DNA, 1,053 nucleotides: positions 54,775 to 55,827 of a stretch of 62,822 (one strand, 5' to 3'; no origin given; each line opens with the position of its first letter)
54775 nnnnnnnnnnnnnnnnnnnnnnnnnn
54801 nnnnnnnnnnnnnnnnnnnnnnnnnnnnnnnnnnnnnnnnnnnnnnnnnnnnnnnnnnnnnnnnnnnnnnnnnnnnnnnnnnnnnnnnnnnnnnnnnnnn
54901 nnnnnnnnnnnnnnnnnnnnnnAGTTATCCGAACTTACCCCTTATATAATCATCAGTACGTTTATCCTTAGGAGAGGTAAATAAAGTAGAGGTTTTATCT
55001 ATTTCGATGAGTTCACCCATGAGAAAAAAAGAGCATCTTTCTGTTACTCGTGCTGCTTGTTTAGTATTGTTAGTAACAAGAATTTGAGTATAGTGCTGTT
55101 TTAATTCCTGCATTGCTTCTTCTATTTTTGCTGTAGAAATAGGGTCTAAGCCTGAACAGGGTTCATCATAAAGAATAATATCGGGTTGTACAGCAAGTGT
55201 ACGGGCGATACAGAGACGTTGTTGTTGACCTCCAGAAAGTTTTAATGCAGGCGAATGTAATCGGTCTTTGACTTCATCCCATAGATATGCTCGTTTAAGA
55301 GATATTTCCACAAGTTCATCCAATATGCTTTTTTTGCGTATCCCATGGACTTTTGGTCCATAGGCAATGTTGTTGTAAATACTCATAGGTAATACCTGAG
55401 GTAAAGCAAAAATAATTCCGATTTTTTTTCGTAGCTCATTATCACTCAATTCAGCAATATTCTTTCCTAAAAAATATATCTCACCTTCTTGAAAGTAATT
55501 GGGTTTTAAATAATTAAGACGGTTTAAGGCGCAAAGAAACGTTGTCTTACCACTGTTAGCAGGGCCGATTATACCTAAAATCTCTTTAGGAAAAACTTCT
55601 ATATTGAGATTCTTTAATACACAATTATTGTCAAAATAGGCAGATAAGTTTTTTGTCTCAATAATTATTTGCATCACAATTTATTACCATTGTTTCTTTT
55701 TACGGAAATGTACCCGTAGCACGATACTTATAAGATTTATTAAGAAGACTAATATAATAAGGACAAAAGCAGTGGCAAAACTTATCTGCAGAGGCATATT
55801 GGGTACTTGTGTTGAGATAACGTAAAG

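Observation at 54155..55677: Reciprocally degenerate PstB pair: an asymmetric one-active-site ABC importer motor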

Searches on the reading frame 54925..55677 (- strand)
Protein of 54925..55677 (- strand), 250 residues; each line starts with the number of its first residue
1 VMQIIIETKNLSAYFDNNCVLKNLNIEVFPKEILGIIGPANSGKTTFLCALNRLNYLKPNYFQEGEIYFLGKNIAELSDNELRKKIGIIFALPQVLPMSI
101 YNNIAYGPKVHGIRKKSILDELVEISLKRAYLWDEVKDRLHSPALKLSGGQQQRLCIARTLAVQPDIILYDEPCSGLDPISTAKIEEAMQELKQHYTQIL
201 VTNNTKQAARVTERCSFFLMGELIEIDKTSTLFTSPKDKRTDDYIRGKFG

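Call 4: search_protein_families(library=ncbifam, proteins=[window:54925-55677:-])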
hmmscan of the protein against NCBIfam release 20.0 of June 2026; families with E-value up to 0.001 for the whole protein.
window:54925-55677:- (250 aa): 185 families (the best 25 are shown)
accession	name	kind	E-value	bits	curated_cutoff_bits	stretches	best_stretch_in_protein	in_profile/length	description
TIGR00972.1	3a0107s01c2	equivalog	1.8e-95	319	343.2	1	6-250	2-248/248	phosphate ABC transporter ATP-binding protein PstB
NF010860.0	PRK14267.1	equivalog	6e-72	242.3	412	1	2-250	1-253/253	phosphate ABC transporter ATP-binding protein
NF010851.0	PRK14258.1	subfamily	1.3e-69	234.5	425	1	5-247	7-258/261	phosphate ABC transporter ATP-binding protein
NF010840.0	PRK14246.1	equivalog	5.1e-62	209.8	425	1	9-248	14-255/257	phosphate ABC transporter ATP-binding protein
NF010864.0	PRK14271.1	equivalog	5e-56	189.8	561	1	9-248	25-265/276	phosphate ABC transporter ATP-binding protein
TIGR04521.1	ECF_ATPase_2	equivalog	3.2e-37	128.1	330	1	19-237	19-237/279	energy-coupling factor transporter ATPase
NF008428.0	PRK11264.1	equivalog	7.7e-37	126.8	406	1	5-245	3-244/250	L-cystine ABC transporter ATP-binding protein TcyN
TIGR01186.1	proV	subfamily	2.1e-36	125.8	326.6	1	21-247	9-232/363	betaine/proline/choline family ABC transporter ATP-binding protein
NF007027.0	PRK09493.1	equivalog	9e-36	123.4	379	1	5-246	1-237/240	glutamine ABC transporter ATP-binding protein GlnQ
TIGR03005.1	ectoine_ehuA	equivalog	3.6e-33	114.8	345.4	1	6-246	1-248/252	ectoine/hydroxyectoine ABC transporter ATP-binding protein EhuA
NF008338.0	PRK11124.1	equivalog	7.9e-33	114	369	1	6-245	3-240/242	arginine ABC transporter ATP-binding protein ArtP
TIGR04520.1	ECF_ATPase_1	equivalog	7.9e-32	110.7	315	1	6-235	1-226/269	energy-coupling factor transporter ATPase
NF043075.1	MMSYN1_0197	equivalog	1.2e-31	110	550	1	5-245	2-233/341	spermidine/putrescine ABC transporter ATP-binding protein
TIGR02315.1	ABC_phnC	equivalog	1.2e-31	110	266.1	1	5-203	1-202/243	phosphonate ABC transporter ATP-binding protein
NF040840.2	tungstate_WtpC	equivalog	2.5e-31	109.3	440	1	6-245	2-231/347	tungstate ABC transporter ATP-binding protein WtpC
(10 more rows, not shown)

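Call 7: find_homologous_proteins(query=window:54925-55677:-, max_evalue=1e-20)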
Query window:54925-55677:- (250 aa): 8000 proteins with E <= 1e-20 among 8000 candidates; the best 120 are listed.
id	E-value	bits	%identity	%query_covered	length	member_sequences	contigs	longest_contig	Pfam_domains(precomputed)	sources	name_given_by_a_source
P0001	4.0e-162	555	100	100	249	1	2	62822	PF00005.34,PF13304.13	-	-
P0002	9.1e-140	482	86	100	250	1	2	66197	PF00005.34,PF13304.13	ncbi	-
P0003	1.6e-138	478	84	100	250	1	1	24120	PF00005.34,PF13304.13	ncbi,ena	-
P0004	1.1e-137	475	83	100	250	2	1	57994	PF00005.34,PF13304.13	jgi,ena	-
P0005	9.6e-129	446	79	100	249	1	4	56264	PF00005.34,PF13175.13,PF13304.13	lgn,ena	-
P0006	1.2e-127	442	79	98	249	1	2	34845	PF00005.34,PF13304.13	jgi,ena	-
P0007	1.9e-127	442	79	98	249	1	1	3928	PF00005.34,PF13304.13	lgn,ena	-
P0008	1.1e-126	439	79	98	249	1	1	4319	PF00005.34,PF13304.13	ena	-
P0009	2.1e-126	438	79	98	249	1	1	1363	PF00005.34,PF13304.13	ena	-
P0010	2.7e-126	438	79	98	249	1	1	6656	PF00005.34,PF13304.13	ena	-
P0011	2.9e-126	438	78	98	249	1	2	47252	PF00005.34,PF13304.13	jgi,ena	-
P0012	5.4e-126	437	79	98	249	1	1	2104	PF00005.34,PF13304.13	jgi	-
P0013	6.8e-126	436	78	98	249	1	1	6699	PF00005.34,PF13304.13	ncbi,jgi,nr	ncbi:MAG: phosphate ABC transporter ATP-binding protein [Candidatus Omnitrophica bacterium 4484_70.2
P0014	9.1e-125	433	78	98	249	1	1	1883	PF00005.34,PF13304.13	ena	-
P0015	9.3e-125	433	77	98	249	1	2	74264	PF00005.34,PF13304.13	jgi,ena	-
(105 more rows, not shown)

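Call 15: find_related_loci(query=window:54925-55677:-, collection=genome_contigs, flank=6000)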
Query window:54925-55677:- (250 aa) in genome_contigs; peptide patterns used: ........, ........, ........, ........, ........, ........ (x = any residue, [..] = any of these).
599 stretches matched a pattern (row limit reached: there are more); 558 encode a relative of the query (tblastn E <= 1e-3); the best 80 are kept; 80 distinct loci.
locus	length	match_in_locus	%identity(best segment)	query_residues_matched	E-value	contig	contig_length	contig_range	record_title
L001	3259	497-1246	83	1-250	6e-152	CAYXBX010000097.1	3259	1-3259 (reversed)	MAG TPA_asm: uncultured Planctomycetia bacterium isolate binchicken_co184_695 genome assembly, contig: NODE_66183_length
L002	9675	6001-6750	74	1-250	1e-128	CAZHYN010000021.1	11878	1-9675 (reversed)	MAG TPA_asm: uncultured Planctomycetia bacterium isolate binchicken_co80_176 genome assembly, contig: NODE_1770_length_1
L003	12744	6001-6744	73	3-250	1e-125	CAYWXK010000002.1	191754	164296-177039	MAG TPA_asm: uncultured Pirellulales bacterium isolate binchicken_co103_415 genome assembly, contig: NODE_20_length_1917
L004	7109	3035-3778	73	3-250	5e-125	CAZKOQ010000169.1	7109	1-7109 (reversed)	MAG TPA_asm: uncultured Pirellulales bacterium isolate binchicken_co33_496 genome assembly, contig: NODE_14640_length_71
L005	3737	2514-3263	71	1-250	2e-127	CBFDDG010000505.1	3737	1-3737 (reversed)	MAG TPA_asm: uncultured Phycisphaerae bacterium isolate SRR26215681_binner23_Refined_61 genome assembly, contig: ERZ2507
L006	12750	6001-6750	72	1-250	1e-124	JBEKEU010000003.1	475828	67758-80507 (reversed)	MAG: Sedimentisphaerales bacterium isolate SPRUCE 213 SPRUCE_213_3, whole genome shotgun sequence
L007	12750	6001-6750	71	1-250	5e-124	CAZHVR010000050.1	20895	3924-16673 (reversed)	MAG TPA_asm: uncultured Pirellulales bacterium isolate SRP214966_co1_443 genome assembly, contig: NODE_3732_length_20895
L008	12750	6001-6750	72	1-250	1e-123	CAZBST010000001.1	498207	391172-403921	MAG TPA_asm: uncultured Pirellulales bacterium isolate SRP323688_co1_230 genome assembly, contig: NODE_13_length_498207_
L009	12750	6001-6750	72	1-250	2e-123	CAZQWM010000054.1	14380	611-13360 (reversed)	MAG TPA_asm: uncultured Pirellulales bacterium isolate binchicken_co196_371 genome assembly, contig: NODE_5374_length_14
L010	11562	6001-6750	71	1-250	4e-123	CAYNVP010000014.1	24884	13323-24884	MAG TPA_asm: uncultured Pirellulales bacterium isolate SRP214966_co4_418 genome assembly, contig: NODE_1494_length_24884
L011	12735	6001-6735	71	6-250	6e-122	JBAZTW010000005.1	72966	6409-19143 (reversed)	MAG: Phycisphaerae bacterium isolate SO_2017_GW1_212 NODE_2117_length_72966_cov_1.455388_OW334_2017, whole genome shotgu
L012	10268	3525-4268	73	3-250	3e-123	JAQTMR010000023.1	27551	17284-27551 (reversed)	MAG: Phycisphaerae bacterium isolate STA_45 NODE_3262_length_27551_cov_6.285188_Sandtown_A, whole genome shotgun sequenc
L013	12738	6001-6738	71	5-250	3e-120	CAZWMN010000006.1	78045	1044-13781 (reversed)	MAG TPA_asm: uncultured Pirellulales bacterium isolate binchicken_co33_34 genome assembly, contig: NODE_168_length_78045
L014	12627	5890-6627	70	5-250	3e-120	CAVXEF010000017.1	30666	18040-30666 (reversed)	MAG: uncultured Phycisphaerales bacterium isolate MFD04408.bin.2.130 genome assembly, contig: contig_31118, whole genome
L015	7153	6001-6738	70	5-250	2e-118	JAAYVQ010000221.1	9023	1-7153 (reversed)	MAG: Phycisphaerae bacterium isolate AS27yjCOA_69 61968_AS27, whole genome shotgun sequence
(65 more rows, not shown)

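Call 34: search_protein_representatives(protein=window:54925-55677:-)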
Query: 250 residues. Proteins with E-value up to 0.001 (for the whole library): 343425; up to 1e-10: 73396; up to 1e-30: 2321. The best 150 are listed.
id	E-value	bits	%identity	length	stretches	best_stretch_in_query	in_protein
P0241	8.8e-96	336.2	73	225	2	3-146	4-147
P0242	8.8e-76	270.7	52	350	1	7-250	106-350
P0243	3.2e-75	268.8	51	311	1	7-250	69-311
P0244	1.1e-74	267.1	54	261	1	6-250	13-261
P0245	1.3e-74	266.9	58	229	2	81-193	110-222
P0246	1.1e-73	263.9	51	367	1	8-250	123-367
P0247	3.0e-73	262.4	51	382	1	6-250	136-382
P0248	1.5e-72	260.1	51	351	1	8-250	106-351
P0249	2.3e-72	259.5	53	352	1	8-250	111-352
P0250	3.9e-72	258.8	51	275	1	7-250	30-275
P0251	2.9e-71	255.9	50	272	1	5-250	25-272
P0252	3.8e-71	255.5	49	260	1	8-250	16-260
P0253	4.6e-70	252.0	48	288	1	5-250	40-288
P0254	3.8e-69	249.0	68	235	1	87-250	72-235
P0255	2.2e-68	246.5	49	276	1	6-250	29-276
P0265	1.3e-65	237.4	51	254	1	20-250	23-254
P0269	7.3e-65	234.9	47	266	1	5-250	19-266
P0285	5.7e-63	228.7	60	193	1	27-213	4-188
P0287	1.1e-62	227.9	46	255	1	6-250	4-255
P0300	1.9e-61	223.8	47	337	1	6-249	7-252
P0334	4.5e-58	212.7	44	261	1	9-250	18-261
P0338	1.1e-57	211.4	49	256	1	14-250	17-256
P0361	1.3e-55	204.6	41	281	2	116-245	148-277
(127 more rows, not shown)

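Call 36: list_cluster_members(proteins=[P0244, P0265, P0334, P0338, P0285, P0252, P0269, P0287, P0361, P0300])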
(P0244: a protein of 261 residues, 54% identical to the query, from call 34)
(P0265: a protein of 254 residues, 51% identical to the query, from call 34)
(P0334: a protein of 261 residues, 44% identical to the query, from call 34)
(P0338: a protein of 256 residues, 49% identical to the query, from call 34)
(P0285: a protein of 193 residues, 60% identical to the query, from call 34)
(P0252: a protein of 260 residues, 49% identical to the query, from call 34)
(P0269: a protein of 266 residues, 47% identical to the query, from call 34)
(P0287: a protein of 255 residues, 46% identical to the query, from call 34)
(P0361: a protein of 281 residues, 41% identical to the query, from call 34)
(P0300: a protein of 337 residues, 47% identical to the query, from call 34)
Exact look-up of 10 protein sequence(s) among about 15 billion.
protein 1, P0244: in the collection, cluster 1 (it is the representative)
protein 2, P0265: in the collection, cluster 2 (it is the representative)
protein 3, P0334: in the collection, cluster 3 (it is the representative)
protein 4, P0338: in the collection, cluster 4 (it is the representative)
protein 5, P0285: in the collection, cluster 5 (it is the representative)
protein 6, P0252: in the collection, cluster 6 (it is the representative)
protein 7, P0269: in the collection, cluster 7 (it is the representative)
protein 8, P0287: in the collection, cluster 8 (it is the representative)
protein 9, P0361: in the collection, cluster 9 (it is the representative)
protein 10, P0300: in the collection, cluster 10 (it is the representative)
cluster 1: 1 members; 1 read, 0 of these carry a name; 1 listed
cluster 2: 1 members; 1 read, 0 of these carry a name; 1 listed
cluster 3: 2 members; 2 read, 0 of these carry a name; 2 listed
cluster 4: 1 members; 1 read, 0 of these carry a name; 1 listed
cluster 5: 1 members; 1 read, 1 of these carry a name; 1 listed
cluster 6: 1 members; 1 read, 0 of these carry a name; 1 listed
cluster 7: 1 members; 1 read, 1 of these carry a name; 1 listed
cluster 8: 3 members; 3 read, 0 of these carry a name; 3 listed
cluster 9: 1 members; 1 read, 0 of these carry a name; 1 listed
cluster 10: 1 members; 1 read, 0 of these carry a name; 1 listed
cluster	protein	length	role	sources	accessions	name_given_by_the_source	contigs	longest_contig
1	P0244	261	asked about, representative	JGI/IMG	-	-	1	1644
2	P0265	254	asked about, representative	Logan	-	-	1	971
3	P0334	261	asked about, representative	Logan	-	-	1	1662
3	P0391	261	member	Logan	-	-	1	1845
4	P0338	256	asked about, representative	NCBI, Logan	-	-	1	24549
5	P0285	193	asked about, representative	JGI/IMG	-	phosphate transport system ATP-binding protein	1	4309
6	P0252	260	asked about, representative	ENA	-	-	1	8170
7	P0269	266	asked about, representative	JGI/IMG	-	phosphate transport system ATP-binding protein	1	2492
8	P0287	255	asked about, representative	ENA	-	-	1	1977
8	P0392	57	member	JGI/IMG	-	-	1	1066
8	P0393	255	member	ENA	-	-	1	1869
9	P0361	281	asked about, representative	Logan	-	-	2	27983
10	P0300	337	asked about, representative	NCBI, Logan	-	-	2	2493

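Call 37: find_encoding_contigs(protein=P0338, flank=5000, max_places=2)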
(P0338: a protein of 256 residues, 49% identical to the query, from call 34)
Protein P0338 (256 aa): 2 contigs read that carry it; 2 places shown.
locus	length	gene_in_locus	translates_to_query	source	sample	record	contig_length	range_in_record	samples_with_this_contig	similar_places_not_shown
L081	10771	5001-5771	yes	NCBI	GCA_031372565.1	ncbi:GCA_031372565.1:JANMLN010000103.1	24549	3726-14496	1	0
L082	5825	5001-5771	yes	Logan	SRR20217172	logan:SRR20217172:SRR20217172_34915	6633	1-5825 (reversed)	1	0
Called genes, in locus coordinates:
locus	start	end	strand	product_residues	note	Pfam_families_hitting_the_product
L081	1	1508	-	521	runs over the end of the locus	PF00753:Lactamase_B, PF12706:Lactamase_B_2 (weak), PF17778:WHD_BLACT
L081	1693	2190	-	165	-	-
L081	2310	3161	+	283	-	PF12849:PBP_like_2, PF13531:SBP_bac_11 (weak), PF12727:PBP_like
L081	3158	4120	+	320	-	PF00528:BPD_transp_1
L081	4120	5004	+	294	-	PF00528:BPD_transp_1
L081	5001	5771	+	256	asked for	PF00005:ABC_tran, PF13304:AAA_21 (faint)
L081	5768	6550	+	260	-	PF13555:AAA_29 (weak), PF02463:SMC_N (faint), PF00005:ABC_tran, PF13304:AAA_21 (faint), PF13401:AAA_22 (faint)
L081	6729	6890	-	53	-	-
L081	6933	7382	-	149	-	PF12900:Pyridox_ox_2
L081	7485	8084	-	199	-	PF03548:LolA, PF17131:TP_0789-like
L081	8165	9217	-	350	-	PF18152:DAHP_snth_FXD, PF00793:DAHP_synth_1, PF03102:NeuB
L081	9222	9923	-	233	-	PF00753:Lactamase_B, PF12706:Lactamase_B_2, PF23023:Anti-Pycsar_Apyc1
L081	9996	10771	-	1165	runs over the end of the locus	PF02463:SMC_N, PF13175:AAA_15 (weak), PF13476:AAA_23, PF06470:SMC_hinge (faint), PF13304:AAA_21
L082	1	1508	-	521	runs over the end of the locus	PF00753:Lactamase_B, PF12706:Lactamase_B_2 (weak), PF17778:WHD_BLACT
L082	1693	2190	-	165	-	-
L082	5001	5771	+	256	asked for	PF00005:ABC_tran, PF13304:AAA_21 (faint)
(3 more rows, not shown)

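Call 38: find_encoding_contigs(protein=P0252, flank=5000, max_places=2)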
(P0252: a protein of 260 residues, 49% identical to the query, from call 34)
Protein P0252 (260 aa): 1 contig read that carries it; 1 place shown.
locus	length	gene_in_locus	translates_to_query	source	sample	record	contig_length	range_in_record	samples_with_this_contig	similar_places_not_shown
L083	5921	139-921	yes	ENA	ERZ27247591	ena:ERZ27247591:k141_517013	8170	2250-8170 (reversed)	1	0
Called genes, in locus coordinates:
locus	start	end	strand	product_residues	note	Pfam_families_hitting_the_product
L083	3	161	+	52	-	?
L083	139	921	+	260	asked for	PF20703:nSTAND1 (faint), PF02463:SMC_N (faint), PF00005:ABC_tran, PF13304:AAA_21 (faint)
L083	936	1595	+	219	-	PF01895:PhoU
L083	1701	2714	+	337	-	PF00884:Sulfatase (faint), PF01663:Phosphodiest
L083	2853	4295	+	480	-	PF02310:B12-binding, PF04055:Radical_SAM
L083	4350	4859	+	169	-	PF00392:GntR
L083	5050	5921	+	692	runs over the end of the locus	PF12730:ABC2_membrane_4 (weak)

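Call 40: find_encoding_contigs(protein=P0361, flank=5000, max_places=1)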
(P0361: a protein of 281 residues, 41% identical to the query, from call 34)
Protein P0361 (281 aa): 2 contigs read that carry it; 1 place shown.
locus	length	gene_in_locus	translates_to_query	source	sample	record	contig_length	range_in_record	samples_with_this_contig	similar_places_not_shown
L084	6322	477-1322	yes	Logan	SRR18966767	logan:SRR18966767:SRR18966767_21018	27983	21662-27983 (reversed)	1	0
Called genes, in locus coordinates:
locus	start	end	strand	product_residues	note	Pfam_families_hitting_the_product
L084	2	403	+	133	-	?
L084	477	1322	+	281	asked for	PF00005:ABC_tran, PF13304:AAA_21 (weak)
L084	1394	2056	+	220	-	PF01895:PhoU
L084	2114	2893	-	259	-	PF03372:Exo_endo_phos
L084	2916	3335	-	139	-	PF01521:Fe-S_biosyn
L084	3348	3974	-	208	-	PF03602:Cons_hypoth95, PF05175:MTS, PF01170:UPF0020 (faint), PF13847:Methyltransf_31 (weak), PF13649:Methyltransf_25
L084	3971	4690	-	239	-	PF01479:S4, PF00849:PseudoU_synth_2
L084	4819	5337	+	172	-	PF00383:dCMP_cyt_deam_1, PF14437:MafB19-deam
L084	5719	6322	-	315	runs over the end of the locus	PF00535:Glycos_transf_2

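Call 41: find_encoding_contigs(protein=P0269, flank=3000, max_places=1)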
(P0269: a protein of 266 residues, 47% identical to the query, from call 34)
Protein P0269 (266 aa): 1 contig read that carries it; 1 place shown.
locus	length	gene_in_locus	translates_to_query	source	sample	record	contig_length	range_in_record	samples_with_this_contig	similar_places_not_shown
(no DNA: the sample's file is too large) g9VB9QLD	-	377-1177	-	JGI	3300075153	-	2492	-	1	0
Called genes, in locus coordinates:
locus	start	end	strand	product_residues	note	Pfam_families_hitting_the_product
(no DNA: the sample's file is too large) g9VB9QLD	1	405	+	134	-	?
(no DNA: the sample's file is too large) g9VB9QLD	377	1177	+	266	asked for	PF02463:SMC_N (faint), PF00005:ABC_tran, PF13304:AAA_21 (faint)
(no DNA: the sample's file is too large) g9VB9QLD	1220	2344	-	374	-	PF07690:MFS_1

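Call 42: find_encoding_contigs(protein=P0287, flank=3000, max_places=1)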
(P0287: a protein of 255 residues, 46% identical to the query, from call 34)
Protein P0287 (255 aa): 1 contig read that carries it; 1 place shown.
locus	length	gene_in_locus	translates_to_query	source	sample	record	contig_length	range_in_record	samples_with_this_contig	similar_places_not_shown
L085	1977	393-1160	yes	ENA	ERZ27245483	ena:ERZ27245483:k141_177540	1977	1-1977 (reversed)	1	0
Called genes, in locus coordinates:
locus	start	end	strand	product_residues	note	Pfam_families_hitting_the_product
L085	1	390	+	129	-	?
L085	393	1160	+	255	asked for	PF00005:ABC_tran, PF02463:SMC_N (faint), PF13304:AAA_21 (weak)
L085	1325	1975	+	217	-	?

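Call 59: find_homologous_proteins(query=P0338, max_evalue=1e-30)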
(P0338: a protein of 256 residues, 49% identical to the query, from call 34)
Query P0338 (256 aa): 7986 proteins with E <= 1e-30 among 8000 candidates; the best 120 are listed.
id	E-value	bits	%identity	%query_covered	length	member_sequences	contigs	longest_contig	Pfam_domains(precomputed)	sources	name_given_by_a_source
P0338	4.4e-160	549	100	100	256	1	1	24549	PF00005.34,PF13304.13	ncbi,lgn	-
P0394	3.1e-92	327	64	98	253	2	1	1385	PF00005.34,PF02463.26,PF13304.13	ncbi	-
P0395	4.2e-92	326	65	97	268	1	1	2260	PF00005.34,PF13304.13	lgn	-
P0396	5.3e-90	319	63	98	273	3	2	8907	PF00005.34,PF13304.13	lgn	-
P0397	1.0e-88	315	61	98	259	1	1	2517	PF00005.34,PF13304.13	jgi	jgi:phosphate transport system ATP-binding protein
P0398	1.5e-88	315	62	97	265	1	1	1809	PF00005.34,PF13304.13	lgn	-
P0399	7.3e-88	312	62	98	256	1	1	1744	PF00005.34,PF13304.13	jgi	jgi:phosphate transport system ATP-binding protein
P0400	9.4e-88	312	59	97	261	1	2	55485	PF00005.34,PF02463.26,PF13304.13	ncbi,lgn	-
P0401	3.1e-87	310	61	98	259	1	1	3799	PF00005.34,PF02463.26,PF13304.13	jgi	jgi:phosphate transport system ATP-binding protein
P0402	1.0e-86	309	61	98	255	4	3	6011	PF00005.34,PF13304.13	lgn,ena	-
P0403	1.3e-86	308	62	99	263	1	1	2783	PF00005.34,PF13304.13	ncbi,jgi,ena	jgi:phosphate transport system ATP-binding protein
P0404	1.9e-86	308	62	98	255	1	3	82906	PF00005.34,PF13304.13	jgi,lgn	jgi:phosphate transport system ATP-binding protein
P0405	2.5e-86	307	58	97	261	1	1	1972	PF00005.34,PF02463.26,PF13304.13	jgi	jgi:phosphate transport system ATP-binding protein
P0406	2.5e-86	307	60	99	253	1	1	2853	PF00005.34,PF13304.13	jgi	jgi:phosphate transport system ATP-binding protein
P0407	3.7e-86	307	62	99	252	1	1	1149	PF00005.34,PF13304.13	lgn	-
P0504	7.5e-81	289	57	100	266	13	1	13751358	PF00005.34,PF13304.13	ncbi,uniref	ncbi:phosphate ABC transporter ATP-binding protein [Sorangium sp. So ce260]|uniref:phosphate ABC tra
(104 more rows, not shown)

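Call 61: find_encoding_contigs(protein=P0504, flank=6000, max_places=2)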
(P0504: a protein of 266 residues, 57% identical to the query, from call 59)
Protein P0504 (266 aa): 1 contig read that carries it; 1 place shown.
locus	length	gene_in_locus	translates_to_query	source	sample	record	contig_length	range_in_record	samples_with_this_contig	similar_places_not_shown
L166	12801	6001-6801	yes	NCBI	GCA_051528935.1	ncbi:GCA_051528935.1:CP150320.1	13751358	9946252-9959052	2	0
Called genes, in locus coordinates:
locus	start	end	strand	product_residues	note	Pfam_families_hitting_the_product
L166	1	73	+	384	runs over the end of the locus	PF13646:HEAT_2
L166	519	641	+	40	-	PF04542:Sigma70_r2 (weak)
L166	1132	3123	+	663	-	PF07732:Cu-oxidase_3 (faint), PF07731:Cu-oxidase_2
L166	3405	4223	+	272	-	PF12849:PBP_like_2, PF03466:LysR_substrate (faint), PF13531:SBP_bac_11, PF12727:PBP_like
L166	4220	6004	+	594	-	PF00528:BPD_transp_1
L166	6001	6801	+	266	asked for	PF00005:ABC_tran, PF13304:AAA_21 (faint)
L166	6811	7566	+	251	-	PF00005:ABC_tran, PF13304:AAA_21 (faint)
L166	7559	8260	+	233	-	PF01895:PhoU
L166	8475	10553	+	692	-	PF02927:CelD_N, PF00759:Glyco_hydro_9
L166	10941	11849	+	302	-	PF00291:PALP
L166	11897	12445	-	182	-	PF00175:NAD_binding_1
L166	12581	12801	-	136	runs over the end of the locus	-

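Call 63: predict_structure(alignment_id=A1)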
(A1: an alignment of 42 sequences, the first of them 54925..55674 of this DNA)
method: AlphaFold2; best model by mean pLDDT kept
length: 249 residues; sequences in the alignment: 42
mean_pLDDT: 86.4   pTM: 0.86
mean pLDDT of the five models: 86.4, 84.0, 78.0, 75.9, 70.8
residues with pLDDT >= 90: 122; 70-90: 105; 50-70: 16; < 50: 6
segments of 3 or more residues with pLDDT < 50: 173-176
pLDDT, mean of each block of 10 residues (from residue 1): 94 92 96 93 91 81 95 91 84 62 68 84 88 87 80 83 90 58 89 95 91 95 97 96 83
secondary structure, 60 per line:
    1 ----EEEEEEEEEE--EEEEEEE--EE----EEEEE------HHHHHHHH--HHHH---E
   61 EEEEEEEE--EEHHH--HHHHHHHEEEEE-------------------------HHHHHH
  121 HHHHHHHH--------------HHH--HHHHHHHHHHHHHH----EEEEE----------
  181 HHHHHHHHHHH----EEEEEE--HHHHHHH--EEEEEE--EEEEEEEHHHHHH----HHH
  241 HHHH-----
elements in order: E5-14 E17-23 E32-36 H43-50 H53-56 E60-68 H78-84 E85-89 H115-128 H148-161 E166-170 H181-191 E196-201 H204-210 E213-218 E221-227 H228-233 H238-244
